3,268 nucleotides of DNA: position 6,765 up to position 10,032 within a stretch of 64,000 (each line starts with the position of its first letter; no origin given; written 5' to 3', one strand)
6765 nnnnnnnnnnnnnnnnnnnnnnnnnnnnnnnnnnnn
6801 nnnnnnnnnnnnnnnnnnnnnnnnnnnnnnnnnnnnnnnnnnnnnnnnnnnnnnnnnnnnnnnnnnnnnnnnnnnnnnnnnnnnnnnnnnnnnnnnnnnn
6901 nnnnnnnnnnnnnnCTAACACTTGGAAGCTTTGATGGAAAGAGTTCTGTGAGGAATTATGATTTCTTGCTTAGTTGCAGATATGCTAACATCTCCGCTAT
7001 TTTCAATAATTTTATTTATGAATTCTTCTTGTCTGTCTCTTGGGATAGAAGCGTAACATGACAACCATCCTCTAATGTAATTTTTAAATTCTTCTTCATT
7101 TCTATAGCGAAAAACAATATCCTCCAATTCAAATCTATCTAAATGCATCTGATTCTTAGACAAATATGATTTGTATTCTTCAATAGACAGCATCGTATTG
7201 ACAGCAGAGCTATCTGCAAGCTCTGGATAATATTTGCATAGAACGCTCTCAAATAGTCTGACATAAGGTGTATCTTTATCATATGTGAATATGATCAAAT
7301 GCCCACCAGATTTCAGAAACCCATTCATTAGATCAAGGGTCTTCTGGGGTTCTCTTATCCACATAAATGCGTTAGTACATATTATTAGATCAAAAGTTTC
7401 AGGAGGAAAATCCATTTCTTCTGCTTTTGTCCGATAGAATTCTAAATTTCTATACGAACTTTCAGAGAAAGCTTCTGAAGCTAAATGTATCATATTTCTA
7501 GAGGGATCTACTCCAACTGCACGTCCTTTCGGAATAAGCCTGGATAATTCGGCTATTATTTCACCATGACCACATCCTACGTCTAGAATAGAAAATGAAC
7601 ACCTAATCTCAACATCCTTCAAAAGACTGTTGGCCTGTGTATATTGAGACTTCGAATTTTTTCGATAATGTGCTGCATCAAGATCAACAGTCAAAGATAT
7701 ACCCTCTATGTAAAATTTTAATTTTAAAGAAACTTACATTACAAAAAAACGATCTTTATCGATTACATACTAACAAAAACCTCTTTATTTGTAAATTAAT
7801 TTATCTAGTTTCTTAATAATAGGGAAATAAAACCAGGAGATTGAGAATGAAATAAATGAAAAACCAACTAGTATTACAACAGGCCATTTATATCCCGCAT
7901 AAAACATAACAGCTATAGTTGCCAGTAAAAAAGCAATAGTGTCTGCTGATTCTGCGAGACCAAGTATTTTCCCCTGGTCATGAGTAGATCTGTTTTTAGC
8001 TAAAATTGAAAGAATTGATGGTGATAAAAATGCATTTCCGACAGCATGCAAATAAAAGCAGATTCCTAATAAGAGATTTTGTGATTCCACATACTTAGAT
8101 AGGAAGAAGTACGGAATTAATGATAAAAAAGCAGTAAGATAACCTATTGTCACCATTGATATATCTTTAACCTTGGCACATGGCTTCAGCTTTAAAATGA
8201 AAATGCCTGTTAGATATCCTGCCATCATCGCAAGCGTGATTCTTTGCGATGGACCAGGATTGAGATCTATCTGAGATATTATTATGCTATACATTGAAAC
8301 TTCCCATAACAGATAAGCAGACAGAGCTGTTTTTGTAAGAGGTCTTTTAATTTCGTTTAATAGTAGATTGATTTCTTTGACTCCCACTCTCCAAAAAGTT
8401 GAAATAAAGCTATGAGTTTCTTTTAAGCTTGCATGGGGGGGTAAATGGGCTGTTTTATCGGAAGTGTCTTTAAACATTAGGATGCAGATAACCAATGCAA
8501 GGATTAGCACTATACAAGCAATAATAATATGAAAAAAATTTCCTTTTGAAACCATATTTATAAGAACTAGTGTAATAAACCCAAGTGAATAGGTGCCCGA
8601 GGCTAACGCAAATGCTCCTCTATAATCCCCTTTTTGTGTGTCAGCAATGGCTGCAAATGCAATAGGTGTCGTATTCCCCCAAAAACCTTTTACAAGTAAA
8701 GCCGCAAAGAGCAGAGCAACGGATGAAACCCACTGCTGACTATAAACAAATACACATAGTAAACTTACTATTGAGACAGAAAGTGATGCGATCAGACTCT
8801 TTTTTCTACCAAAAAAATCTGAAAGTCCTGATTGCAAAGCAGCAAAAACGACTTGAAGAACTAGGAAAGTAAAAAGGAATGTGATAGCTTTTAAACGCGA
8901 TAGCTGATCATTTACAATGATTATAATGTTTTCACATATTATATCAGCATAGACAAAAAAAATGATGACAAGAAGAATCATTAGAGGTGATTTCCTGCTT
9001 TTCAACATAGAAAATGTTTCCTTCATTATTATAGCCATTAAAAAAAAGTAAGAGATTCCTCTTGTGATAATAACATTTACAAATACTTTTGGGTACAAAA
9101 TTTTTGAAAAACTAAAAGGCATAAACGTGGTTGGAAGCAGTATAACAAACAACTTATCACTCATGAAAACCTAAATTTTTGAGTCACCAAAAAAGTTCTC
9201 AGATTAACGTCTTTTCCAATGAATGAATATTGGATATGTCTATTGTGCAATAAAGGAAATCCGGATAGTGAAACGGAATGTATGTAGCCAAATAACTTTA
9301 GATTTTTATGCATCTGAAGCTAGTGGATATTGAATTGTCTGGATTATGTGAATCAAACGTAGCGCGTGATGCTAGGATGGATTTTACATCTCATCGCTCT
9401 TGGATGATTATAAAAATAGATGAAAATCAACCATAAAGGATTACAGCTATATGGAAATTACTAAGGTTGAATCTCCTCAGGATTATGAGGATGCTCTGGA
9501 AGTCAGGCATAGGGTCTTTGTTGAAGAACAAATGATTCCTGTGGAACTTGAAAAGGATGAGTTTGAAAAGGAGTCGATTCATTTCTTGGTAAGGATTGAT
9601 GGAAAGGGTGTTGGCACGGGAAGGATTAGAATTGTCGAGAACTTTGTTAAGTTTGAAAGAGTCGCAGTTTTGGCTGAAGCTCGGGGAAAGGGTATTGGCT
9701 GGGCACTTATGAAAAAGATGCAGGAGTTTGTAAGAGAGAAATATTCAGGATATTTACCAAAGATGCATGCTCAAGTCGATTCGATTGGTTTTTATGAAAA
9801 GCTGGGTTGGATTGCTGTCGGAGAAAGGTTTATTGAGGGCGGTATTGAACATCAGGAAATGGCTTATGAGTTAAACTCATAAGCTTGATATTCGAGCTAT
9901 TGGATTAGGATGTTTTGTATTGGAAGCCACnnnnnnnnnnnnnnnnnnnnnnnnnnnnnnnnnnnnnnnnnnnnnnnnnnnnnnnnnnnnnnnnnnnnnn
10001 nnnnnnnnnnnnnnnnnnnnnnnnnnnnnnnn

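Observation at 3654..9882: Compact secondary-metabolite-like cluster: MIO lyase/aminomutase, stand-alone adenylation enzyme, methyltransferase and MFS exporter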

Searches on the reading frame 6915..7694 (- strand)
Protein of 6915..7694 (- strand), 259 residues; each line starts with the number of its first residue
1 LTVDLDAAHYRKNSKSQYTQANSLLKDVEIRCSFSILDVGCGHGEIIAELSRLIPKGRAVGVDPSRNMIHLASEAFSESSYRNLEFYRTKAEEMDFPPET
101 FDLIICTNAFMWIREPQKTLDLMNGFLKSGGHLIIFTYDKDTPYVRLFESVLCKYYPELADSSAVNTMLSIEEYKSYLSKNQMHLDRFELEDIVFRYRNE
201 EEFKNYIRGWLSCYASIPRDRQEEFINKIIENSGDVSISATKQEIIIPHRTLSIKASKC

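Call 3: search_protein_families(library=pfam, proteins=[window:6915-7694:-])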
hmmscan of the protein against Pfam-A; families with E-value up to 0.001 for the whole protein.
window:6915-7694:- (259 aa): 9 families
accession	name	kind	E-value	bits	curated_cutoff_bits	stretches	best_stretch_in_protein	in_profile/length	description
PF13847.12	Methyltransf_31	-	1.3e-22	80.5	27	1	35-145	6-119/145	Methyltransferase domain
PF13649.12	Methyltransf_25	-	5.1e-21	75.6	27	1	36-131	1-97/97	Methyltransferase domain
PF08241.18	Methyltransf_11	-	1.3e-20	74.3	21.2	1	37-135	1-95/95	Methyltransferase domain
PF08242.18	Methyltransf_12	-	9.1e-19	68.5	30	1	37-133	1-98/98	Methyltransferase domain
PF13489.12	Methyltransf_23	-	1.3e-16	61.2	27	1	35-152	25-133/164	Methyltransferase domain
PF01209.24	Ubie_methyltran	-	5.3e-13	49.3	20.1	1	32-142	47-158/233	ubiE/COQ5 methyltransferase family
PF05175.20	MTS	-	3.7e-07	30.4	23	1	24-137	23-140/170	Methyltransferase small domain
PF02390.23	Methyltransf_4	-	2.1e-06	27.8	24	1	36-94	5-61/173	Putative methyltransferase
PF01135.25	PCMT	-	2.2e-05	24.7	20.3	1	23-135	64-171/210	Protein-L-isoaspartate(D-aspartate) O-methyltransferase (PCMT)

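Call 4: search_protein_families(library=ncbifam, proteins=[window:6915-7694:-])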
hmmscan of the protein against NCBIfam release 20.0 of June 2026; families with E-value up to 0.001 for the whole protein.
window:6915-7694:- (259 aa): 40 families (the best 25 are shown)
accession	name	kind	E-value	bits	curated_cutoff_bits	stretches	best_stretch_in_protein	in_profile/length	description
TIGR02072.1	BioC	equivalog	4e-23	82.5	184.95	1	7-209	6-197/244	malonyl-ACP O-methyltransferase BioC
NF041537.1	ArsM_AhpD_UU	exception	1.9e-15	56.5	510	1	33-135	77-180/345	arsenite methyltransferase/AhpD domain selenoprotein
NF001244.0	PRK00216.1-5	equivalog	3.5e-15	56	216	1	29-181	45-196/236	bifunctional demethylmenaquinone methyltransferase/2-methoxy-6-polyprenyl-1,4-benzoquinol methylase UbiE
TIGR01934.1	MenG_MenH_UbiE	subfamily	9.8e-15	54.5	158.35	1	26-142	33-148/223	ubiquinone/menaquinone biosynthesis methyltransferase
NF045667.1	MTase_DVU1556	equivalog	2.9e-14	53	155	1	25-136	15-120/213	DVU_1556 family methyltransferase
TIGR01983.1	UbiG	equivalog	2e-13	50.2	102.95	1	26-142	49-158/228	bifunctional 2-polyprenyl-6-hydroxyphenol methylase/3-demethylubiquinol 3-O-methyltransferase UbiG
NF002463.0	PRK01683.1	equivalog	6.1e-13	49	297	1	4-186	3-183/258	trans-aconitate 2-methyltransferase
NF041536.1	ArsM_DUF2284_UU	exception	8.4e-13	47.5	575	1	32-135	76-180/459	arsenite methyltransferase/DUF2284 domain selenoprotein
NF043040.1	corrin_prot_MT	hypoth_equivalog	1.8e-12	47.2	180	1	35-136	44-148/216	corrinoid protein-associated methyltransferase CpaM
NF001243.0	PRK00216.1-4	equivalog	3.8e-12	46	235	1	22-159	37-173/237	demethylmenaquinone methyltransferase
NF047649.1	MTase_UXPK_star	exception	5.4e-12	45.3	460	1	32-135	77-181/283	methyltransferase/UXPK-star double selenoprotein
NF001240.0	PRK00216.1-1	equivalog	1.4e-11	43.9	378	1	28-190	59-221/251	bifunctional demethylmenaquinone methyltransferase/2-methoxy-6-polyprenyl-1,4-benzoquinol methylase UbiE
NF010703.0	PRK14103.1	equivalog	1.8e-11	43.9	320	1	8-232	5-227/256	trans-aconitate 2-methyltransferase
NF008823.0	PRK11873.1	subfamily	1.1e-10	41.5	263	1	35-135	80-181/272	arsenite methyltransferase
TIGR02752.1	MenG_heptapren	equivalog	1.2e-10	41.4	419.85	1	22-160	35-172/231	demethylmenaquinone methyltransferase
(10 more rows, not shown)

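Call 32: search_solved_structures(query=window:6915-7694:-, max_evalue=0.00001)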
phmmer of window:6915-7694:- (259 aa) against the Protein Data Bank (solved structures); distinct sequences matched with E-value up to 0.00001: 15.
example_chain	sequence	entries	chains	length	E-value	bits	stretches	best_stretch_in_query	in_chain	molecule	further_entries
1xxl_A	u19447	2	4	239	2.9e-13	53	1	23-190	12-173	YcgJ protein | ycgJ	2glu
5doo_A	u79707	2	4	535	7.4e-11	45.1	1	35-133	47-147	protein lysine methyltransferase 2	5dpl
5wp4_A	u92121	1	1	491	3.7e-10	42.8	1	27-222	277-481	Phosphoethanolamine N-methyltransferase 1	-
3dh0_A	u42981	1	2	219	1.3e-09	41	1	20-141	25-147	SAM dependent methyltransferase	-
3l8d_A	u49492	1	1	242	5.4e-09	39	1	30-138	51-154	Methyltransferase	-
5wp5_A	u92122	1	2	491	6e-09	38.9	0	26-182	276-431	Phosphomethylethanolamine N-methyltransferase 2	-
5mgz_A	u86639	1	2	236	6.6e-07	32.2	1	14-135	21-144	8-demethylnovobiocic acid C(8)-methyltransferase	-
2gh1_A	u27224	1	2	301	8.6e-07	31.8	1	29-136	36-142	Methyltransferase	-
3gu3_A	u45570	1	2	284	1.4e-06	31.1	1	34-136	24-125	Methyltransferase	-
8zc8_A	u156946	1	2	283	2.6e-06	30.2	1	27-187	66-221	MitM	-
21zq_A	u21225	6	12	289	2.8e-06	30.1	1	27-187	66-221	MitM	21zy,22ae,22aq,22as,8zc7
5dm2_A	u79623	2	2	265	5.2e-06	29.3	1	32-154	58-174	Methyltransferase domain family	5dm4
5dm1_A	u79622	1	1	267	5.2e-06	29.2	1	32-154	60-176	Methyltransferase domain family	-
4kwc_A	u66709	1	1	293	6.6e-06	28.9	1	32-154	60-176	BpumL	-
5m58_A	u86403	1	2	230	8.6e-06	28.5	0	16-137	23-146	C-methyltransferase CouO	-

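Call 72: search_solved_structures(query=A2, max_evalue=0.0001)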
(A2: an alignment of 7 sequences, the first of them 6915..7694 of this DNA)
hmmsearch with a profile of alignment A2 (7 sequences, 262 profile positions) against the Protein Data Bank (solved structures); distinct sequences matched with E-value up to 0.0001: 91 (the best 60 are shown).
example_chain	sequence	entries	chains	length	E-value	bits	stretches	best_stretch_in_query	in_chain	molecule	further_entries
5wp4_A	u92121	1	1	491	3.8e-24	88.7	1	21-224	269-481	Phosphoethanolamine N-methyltransferase 1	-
5wp5_A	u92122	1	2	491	4.1e-24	88.6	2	20-212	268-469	Phosphomethylethanolamine N-methyltransferase 2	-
1xxl_A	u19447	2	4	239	3.9e-19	72.2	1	26-191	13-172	YcgJ protein | ycgJ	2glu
9un4_A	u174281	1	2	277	8e-17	64.7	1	9-260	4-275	Juvenile hormone acid O-methyltransferase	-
3ccf_A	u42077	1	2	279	3.3e-16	62.7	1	8-258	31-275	Cyclopropane-fatty-acyl-phospholipid synthase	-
5doo_A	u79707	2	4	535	6.5e-15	58.4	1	34-136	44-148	protein lysine methyltransferase 2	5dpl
3l8d_A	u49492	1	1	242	8.2e-15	58.1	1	31-137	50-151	Methyltransferase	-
8rdl_A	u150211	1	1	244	7.6e-13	51.6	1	20-138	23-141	ToxA protein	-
3mgg_A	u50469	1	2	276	9.4e-13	51.3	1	19-146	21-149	Methyltransferase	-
6f5z_A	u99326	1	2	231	2.5e-12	50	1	21-141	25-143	24-sterol C-methyltransferase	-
8zc8_A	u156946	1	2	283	1.9e-11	47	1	26-190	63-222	MitM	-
21zq_A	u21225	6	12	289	2.1e-11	46.9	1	26-190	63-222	MitM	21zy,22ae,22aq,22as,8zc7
3dh0_A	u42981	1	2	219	2.4e-11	46.7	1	24-143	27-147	SAM dependent methyltransferase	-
4iv8_A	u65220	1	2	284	3.3e-11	46.3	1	23-144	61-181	Phosphoethanolamine N-methyltransferase,putative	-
1ve3_A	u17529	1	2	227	3.5e-11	46.2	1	31-138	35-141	hypothetical protein PH0226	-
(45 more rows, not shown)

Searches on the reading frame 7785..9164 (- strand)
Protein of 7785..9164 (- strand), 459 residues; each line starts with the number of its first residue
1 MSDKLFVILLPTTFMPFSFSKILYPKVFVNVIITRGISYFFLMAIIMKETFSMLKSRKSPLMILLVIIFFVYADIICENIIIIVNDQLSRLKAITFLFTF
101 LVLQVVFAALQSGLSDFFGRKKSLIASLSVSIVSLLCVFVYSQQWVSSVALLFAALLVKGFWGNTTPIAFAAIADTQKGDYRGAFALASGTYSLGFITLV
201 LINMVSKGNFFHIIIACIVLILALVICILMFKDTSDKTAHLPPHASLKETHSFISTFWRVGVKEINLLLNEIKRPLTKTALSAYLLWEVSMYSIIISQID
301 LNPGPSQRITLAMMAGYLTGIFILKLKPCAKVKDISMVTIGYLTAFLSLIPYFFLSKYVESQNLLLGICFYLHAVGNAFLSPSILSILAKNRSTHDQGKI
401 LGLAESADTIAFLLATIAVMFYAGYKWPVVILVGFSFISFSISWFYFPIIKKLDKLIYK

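Call 3: search_protein_families(library=pfam, proteins=[window:7785-9164:-])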
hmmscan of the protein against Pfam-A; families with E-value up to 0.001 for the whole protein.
window:7785-9164:- (459 aa): 1 family
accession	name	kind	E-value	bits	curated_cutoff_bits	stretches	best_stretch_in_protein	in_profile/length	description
PF07690.21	MFS_1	-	9.5e-20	71.2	33.4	2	67-415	4-346/347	Major Facilitator Superfamily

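Call 4: search_protein_families(library=ncbifam, proteins=[window:7785-9164:-])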
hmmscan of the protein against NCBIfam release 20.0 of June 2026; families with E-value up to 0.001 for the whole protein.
window:7785-9164:- (459 aa): 5 families
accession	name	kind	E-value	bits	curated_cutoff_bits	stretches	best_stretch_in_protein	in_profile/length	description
NF012174.0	tet_MFS_A_B_C_D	equivalog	4.3e-11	42.3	475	1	96-301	45-247/382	Tet(A)/Tet(B)/Tet(C) family tetracycline efflux MFS transporter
NF045488.1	tet_MFS_62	exception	1.7e-08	34.1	775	1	96-241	45-188/385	tetracycline efflux MFS transporter Tet(62)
NF012192.0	tet_MFS_G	exception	1.7e-06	27.3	800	1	96-235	46-183/391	tetracycline efflux MFS transporter Tet(G)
NF045684.1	tet_MFS_65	exception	2.4e-06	27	800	1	100-235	44-177/383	tetracycline efflux MFS transporter Tet(65)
TIGR00880.1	2_A_01_02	superfamily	0.00074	19.7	131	0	96-229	3-137/141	multidrug resistance protein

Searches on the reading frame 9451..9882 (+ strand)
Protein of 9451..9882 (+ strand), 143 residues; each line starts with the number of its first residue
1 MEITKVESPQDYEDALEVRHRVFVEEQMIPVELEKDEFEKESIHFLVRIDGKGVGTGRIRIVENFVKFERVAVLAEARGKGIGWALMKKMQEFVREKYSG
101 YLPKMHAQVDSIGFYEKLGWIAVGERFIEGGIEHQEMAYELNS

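Call 3: search_protein_families(library=pfam, proteins=[window:9451-9882:+])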
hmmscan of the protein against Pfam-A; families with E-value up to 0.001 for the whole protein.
window:9451-9882:+ (143 aa): 3 families
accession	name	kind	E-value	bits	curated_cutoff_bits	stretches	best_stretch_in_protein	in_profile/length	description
PF13673.13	Acetyltransf_10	-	2e-17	63.8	23.6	1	21-141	11-128/128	Acetyltransferase (GNAT) domain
PF00583.31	Acetyltransf_1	-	4e-14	53.3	20.7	1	28-120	20-116/116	Acetyltransferase (GNAT) family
PF13508.13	Acetyltransf_7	-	3e-13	50.4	27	1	42-120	3-82/84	Acetyltransferase (GNAT) domain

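Call 4: search_protein_families(library=ncbifam, proteins=[window:9451-9882:+])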
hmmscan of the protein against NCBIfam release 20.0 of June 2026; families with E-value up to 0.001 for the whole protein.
window:9451-9882:+ (143 aa): 5 families
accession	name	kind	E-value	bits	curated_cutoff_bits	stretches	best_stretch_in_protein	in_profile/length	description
NF007644.0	PRK10314.1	equivalog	1e-11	44.9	171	1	14-141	19-150/153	GNAT family N-acetyltransferase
TIGR01575.1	rimI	equivalog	9.6e-08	32.2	86.4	1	12-124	2-116/132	ribosomal protein S18-alanine N-acetyltransferase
TIGR03694.1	exosort_acyl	subfamily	3.1e-06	26.8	111.95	1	2-63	9-76/241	PEP-CTERM/exosortase system-associated acyltransferase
TIGR04045.1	MSMEG_0567_GNAT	equivalog_domain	1.1e-05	25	68.45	1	3-142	4-148/153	MSMEG_0567/Sll0786 family nitrogen starvation N-acetyltransferase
NF000487.1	stat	exception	0.00026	20.6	420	1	66-122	105-163/189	streptothricin N-acetyltransferase STAT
